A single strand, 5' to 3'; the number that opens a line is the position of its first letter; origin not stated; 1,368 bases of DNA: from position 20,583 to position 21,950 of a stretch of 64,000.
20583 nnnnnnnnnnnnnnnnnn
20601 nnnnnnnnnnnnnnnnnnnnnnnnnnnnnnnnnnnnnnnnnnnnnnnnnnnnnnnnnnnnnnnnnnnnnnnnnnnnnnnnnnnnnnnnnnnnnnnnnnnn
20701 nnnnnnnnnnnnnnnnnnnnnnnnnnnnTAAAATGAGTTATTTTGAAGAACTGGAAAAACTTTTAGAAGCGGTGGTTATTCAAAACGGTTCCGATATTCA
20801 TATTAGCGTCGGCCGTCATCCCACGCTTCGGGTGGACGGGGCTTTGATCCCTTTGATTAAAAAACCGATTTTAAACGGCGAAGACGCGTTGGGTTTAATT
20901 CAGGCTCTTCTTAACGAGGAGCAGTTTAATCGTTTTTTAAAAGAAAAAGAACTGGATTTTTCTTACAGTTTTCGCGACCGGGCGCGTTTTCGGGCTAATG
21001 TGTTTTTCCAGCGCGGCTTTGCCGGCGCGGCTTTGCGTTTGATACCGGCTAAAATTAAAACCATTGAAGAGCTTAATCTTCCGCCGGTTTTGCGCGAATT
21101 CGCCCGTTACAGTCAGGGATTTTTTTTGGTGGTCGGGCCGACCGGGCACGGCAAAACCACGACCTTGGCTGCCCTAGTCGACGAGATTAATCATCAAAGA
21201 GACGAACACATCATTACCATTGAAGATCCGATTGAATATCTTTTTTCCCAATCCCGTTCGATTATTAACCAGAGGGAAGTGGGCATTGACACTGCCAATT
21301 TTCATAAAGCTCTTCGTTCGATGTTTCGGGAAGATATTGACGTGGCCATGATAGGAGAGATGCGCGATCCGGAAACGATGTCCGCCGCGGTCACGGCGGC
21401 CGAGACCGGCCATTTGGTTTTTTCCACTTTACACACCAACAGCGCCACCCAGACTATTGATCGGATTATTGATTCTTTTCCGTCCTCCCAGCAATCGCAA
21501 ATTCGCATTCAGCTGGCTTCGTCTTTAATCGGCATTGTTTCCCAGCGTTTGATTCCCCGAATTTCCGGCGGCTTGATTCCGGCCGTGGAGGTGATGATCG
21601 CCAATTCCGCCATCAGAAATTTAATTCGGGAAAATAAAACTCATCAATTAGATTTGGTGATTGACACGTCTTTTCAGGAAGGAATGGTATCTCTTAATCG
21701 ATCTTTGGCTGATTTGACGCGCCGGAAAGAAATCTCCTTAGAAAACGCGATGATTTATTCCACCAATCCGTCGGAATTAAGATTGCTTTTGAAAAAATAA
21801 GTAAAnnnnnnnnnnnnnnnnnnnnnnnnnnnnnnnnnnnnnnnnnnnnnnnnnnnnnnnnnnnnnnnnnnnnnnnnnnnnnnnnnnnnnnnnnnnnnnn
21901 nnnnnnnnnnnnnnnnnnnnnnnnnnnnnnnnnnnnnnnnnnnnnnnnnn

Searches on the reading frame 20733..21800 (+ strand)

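Call 10: search_protein_families(library=pfam, proteins=[window:20733-21800:+], max_evalue=0.001)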
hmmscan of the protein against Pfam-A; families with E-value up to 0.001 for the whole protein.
window:20733-21800:+ (355 aa): 5 families
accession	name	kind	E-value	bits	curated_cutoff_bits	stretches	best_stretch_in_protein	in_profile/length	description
PF00437.27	T2SSE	-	5.5e-46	157.3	24.9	1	7-277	12-281/370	Type II/IV secretion system protein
PF13401.12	AAA_22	-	6.3e-05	23.7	27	1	126-165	3-41/130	AAA domain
PF25199.1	nSTAND_NTPase5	-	0.00019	21.7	34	1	128-180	41-93/145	Novel STAND NTPase 5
PF04851.21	ResIII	-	0.00026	21.4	22.5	1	126-235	21-136/164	Type III restriction enzyme, res subunit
PF13191.12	AAA_16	-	0.00076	20.5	32.6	0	121-178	17-73/167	AAA ATPase domain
